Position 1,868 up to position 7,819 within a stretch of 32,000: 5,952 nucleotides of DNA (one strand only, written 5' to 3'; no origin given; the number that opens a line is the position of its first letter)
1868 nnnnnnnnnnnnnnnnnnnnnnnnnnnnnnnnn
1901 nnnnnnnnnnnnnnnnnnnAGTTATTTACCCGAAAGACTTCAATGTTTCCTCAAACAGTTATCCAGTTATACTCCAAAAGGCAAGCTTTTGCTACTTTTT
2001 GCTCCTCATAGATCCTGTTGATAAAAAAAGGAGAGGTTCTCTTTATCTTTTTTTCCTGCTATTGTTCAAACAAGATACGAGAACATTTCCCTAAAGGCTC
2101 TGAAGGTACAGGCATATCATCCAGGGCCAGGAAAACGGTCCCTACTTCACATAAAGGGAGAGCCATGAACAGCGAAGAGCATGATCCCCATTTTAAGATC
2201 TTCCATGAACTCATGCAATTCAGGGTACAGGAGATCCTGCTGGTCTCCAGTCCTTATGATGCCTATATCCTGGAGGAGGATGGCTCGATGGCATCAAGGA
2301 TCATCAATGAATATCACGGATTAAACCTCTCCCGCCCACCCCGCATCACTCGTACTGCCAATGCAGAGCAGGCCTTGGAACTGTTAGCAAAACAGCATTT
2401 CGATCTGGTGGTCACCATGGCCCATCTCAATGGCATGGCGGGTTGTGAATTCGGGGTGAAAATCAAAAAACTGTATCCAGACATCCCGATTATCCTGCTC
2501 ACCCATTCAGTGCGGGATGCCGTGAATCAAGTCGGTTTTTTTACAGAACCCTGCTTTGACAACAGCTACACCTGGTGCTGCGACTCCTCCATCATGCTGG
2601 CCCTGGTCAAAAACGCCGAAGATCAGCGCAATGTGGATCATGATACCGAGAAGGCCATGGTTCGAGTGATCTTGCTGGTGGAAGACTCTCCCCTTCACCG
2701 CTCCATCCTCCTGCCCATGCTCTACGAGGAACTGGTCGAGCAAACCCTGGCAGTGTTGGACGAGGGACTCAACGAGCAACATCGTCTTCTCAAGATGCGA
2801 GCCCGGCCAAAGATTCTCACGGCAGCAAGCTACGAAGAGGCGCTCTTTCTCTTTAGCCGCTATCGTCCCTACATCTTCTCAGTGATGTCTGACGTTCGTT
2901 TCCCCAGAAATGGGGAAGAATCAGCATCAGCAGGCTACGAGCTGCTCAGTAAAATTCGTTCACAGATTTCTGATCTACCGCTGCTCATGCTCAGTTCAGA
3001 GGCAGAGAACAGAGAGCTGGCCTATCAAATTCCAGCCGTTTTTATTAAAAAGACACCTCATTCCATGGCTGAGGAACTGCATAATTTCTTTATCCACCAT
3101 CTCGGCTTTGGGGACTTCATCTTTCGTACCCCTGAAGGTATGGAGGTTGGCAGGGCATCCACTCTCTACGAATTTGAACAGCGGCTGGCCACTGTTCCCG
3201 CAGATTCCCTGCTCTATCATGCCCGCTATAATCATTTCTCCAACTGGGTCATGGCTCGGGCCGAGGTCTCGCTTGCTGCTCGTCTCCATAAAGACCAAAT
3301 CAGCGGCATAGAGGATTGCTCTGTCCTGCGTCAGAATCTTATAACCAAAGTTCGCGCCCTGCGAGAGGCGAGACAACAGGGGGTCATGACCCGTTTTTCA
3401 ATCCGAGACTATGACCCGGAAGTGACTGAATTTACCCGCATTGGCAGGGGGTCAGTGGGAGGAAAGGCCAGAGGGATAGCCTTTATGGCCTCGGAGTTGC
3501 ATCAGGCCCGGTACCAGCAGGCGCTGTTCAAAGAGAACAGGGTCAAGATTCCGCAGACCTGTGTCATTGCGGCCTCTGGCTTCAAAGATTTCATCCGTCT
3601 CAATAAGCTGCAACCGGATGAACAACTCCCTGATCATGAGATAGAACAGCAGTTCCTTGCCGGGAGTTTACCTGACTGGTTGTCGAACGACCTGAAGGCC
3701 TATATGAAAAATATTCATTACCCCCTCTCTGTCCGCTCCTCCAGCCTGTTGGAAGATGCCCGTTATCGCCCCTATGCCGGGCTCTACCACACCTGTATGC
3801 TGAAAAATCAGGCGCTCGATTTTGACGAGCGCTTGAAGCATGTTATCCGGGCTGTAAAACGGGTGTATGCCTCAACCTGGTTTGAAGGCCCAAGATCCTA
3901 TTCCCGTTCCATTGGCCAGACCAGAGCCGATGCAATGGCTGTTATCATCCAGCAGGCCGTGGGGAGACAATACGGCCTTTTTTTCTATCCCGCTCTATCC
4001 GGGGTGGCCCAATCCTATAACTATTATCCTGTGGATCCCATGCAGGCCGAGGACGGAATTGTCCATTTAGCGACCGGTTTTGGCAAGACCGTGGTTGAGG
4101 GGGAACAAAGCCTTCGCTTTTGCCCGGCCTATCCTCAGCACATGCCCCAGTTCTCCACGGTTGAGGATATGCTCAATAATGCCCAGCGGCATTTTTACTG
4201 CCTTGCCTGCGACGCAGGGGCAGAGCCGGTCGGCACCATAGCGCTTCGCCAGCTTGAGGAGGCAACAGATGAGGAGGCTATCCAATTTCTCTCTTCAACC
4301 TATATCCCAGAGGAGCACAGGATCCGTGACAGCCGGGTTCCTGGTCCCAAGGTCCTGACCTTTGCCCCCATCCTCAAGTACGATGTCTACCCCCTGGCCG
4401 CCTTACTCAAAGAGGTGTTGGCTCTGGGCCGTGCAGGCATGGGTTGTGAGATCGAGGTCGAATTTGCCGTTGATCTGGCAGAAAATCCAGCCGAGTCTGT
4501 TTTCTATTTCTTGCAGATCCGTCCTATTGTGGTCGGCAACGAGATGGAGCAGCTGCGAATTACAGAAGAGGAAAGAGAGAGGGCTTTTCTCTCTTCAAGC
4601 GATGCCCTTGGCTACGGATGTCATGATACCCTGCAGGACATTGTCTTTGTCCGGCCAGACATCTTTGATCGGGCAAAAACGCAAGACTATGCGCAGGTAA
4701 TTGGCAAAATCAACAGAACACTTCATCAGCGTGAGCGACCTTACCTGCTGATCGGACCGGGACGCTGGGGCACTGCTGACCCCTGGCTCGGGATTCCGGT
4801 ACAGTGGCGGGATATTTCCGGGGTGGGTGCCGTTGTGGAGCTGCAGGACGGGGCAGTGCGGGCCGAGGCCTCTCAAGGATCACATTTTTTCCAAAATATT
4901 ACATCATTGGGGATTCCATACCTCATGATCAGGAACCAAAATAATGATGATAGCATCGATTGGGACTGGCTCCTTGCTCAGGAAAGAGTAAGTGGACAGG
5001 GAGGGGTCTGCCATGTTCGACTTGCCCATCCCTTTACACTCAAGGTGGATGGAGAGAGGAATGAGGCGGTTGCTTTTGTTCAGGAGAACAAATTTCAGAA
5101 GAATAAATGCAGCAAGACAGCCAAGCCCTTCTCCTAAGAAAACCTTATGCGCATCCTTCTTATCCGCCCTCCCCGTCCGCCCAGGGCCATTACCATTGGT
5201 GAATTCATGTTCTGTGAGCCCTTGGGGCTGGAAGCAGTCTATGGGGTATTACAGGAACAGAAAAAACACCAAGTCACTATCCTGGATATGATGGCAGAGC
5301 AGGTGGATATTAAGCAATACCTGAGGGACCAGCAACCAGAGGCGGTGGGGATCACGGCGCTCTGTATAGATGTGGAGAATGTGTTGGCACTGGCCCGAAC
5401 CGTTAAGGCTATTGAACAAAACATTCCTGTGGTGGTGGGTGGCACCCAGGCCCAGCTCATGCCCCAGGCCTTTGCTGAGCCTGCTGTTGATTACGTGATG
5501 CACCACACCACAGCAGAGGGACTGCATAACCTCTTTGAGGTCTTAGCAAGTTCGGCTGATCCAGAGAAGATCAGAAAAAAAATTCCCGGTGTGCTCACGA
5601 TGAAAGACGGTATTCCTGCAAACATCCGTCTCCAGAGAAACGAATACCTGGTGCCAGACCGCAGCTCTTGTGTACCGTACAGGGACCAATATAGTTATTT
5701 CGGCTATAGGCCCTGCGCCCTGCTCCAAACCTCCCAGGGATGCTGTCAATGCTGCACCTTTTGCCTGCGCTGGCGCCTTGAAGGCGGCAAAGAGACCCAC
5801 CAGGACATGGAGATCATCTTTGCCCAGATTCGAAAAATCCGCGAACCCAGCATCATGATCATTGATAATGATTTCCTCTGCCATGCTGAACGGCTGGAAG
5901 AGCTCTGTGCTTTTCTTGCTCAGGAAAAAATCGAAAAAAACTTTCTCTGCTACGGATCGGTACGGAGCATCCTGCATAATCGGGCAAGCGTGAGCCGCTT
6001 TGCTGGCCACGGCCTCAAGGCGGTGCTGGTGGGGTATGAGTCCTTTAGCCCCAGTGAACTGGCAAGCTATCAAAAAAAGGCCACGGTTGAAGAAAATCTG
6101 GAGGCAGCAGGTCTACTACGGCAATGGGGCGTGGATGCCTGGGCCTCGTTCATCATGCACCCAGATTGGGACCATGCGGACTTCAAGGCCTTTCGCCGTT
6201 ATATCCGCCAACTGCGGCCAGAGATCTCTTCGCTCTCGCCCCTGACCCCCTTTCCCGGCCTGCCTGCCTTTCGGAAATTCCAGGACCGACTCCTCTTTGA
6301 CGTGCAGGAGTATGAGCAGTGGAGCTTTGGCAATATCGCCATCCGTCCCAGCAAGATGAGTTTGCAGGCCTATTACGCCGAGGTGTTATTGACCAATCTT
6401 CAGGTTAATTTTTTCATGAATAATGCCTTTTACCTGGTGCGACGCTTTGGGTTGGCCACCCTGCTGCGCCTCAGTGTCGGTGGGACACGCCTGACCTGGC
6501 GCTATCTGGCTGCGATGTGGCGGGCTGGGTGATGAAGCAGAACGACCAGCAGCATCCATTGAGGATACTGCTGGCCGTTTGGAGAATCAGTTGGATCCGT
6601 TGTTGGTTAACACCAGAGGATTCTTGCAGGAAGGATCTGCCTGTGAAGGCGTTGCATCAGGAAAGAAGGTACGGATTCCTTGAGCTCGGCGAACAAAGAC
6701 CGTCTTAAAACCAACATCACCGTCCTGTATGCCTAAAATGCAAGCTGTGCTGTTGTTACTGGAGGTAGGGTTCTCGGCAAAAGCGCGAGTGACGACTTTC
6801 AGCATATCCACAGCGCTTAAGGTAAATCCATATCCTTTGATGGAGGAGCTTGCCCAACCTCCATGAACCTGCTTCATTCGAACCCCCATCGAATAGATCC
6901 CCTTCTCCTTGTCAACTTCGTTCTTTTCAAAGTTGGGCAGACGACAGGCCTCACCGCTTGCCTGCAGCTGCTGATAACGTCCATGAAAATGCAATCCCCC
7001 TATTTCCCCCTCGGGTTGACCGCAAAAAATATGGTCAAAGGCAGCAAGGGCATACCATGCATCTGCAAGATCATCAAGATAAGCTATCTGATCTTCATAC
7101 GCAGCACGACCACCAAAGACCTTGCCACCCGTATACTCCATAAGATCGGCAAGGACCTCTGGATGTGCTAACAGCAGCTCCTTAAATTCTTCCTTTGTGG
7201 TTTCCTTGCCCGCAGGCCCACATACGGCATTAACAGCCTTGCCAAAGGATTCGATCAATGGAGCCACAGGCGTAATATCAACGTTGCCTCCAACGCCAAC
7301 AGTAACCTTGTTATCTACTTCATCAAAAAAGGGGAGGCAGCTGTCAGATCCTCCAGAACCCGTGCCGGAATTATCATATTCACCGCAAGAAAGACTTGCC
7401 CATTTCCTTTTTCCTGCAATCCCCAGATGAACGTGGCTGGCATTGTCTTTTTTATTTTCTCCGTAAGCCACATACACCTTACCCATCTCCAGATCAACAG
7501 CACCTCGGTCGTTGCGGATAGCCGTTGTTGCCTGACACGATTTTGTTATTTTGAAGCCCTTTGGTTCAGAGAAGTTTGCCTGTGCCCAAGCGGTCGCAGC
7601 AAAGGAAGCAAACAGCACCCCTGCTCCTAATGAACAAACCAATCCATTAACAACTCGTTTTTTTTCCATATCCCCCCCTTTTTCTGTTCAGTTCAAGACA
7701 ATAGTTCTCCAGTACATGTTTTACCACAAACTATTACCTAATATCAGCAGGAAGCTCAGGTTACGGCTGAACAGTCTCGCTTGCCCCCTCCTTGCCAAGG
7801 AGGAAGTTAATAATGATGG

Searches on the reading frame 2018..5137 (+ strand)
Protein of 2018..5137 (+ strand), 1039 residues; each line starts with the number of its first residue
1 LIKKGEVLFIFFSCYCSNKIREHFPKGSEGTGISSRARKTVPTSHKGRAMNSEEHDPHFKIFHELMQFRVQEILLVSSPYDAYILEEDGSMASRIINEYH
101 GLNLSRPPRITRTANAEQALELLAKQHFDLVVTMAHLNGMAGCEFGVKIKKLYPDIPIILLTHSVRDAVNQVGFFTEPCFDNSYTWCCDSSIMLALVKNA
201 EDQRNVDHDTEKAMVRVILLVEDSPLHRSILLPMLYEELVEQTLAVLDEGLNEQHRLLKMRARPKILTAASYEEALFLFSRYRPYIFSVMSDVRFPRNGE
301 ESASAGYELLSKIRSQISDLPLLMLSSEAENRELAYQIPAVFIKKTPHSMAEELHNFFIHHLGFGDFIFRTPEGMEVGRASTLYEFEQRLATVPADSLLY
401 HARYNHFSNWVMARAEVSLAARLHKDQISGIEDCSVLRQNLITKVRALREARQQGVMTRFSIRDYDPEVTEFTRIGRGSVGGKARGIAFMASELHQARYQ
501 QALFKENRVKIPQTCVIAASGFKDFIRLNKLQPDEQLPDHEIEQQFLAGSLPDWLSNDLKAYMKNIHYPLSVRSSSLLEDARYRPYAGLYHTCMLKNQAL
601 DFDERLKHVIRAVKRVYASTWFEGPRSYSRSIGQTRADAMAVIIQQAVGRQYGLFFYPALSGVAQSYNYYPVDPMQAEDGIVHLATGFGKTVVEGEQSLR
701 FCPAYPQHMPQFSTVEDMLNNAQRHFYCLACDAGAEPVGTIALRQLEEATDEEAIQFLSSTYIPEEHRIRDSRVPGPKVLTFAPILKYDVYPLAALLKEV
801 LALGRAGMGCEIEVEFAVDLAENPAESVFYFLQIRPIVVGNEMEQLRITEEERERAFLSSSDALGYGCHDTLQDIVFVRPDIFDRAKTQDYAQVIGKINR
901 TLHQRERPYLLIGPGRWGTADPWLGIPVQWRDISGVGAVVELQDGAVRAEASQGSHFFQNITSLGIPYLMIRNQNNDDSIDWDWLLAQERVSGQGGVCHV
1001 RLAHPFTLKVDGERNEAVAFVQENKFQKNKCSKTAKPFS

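Call 12: search_protein_families(library=pfam, proteins=[window:2018-5137:+], max_evalue=0.001)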
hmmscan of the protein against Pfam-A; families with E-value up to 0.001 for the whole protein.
window:2018-5137:+ (1039 aa): 2 families
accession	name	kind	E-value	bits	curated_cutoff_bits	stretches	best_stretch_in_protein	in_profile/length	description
PF01326.24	PPDK_N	-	3.7e-32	112.3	27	1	479-855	3-327/328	Pyruvate phosphate dikinase, AMP/ATP-binding domain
PF00072.30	Response_reg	-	1.9e-12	47.8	30.2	1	109-165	24-80/111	Response regulator receiver domain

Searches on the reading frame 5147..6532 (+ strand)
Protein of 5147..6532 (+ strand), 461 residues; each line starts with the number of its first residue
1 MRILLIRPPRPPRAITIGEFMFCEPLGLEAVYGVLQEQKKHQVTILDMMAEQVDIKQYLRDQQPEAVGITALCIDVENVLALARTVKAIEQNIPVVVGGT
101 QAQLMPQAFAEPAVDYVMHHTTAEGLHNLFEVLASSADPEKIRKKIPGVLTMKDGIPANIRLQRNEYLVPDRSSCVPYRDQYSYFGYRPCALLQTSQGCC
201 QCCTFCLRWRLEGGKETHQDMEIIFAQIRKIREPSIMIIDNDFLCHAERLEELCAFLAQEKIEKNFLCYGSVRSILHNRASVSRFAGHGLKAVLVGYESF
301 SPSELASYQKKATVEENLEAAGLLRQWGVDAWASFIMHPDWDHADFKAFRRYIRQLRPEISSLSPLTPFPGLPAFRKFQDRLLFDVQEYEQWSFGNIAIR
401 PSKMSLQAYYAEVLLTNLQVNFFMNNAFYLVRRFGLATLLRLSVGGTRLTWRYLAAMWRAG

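Call 12: search_protein_families(library=pfam, proteins=[window:5147-6532:+], max_evalue=0.001)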
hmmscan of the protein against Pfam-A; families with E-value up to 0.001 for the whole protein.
window:5147-6532:+ (461 aa): 2 families
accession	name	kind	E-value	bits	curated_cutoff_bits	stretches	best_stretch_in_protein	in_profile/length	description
PF02310.24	B12-binding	-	2.4e-16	60.1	32.1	1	23-120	12-111/121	B12 binding domain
PF04055.27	Radical_SAM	-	6e-11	43.2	29.5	1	195-352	3-165/166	Radical SAM superfamily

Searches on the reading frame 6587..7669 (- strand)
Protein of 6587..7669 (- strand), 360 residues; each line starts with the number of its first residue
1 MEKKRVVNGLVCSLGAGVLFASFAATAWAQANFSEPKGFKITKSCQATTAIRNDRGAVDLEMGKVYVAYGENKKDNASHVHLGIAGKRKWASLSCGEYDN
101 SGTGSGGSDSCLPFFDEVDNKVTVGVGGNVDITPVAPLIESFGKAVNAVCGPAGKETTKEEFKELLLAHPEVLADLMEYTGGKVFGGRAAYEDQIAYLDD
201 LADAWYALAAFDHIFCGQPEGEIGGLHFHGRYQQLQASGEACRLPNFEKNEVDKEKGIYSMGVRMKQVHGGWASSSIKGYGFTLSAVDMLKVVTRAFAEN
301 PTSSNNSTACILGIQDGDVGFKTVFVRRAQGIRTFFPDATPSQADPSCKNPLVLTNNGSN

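Call 12: search_protein_families(library=pfam, proteins=[window:6587-7669:-], max_evalue=0.001)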
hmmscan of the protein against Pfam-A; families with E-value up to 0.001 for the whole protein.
window:6587-7669:- (360 aa): 1 family
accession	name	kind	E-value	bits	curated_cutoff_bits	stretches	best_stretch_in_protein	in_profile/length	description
PF14436.11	EndoU_bacteria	-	2.2e-23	83.5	25.3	1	210-339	4-129/129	Bacterial EndoU nuclease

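Call 86: search_protein_families(library=ncbifam, proteins=[window:6587-7669:-], max_evalue=0.01)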
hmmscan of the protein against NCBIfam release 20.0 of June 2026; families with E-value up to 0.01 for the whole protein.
window:6587-7669:- (360 aa): 0 families
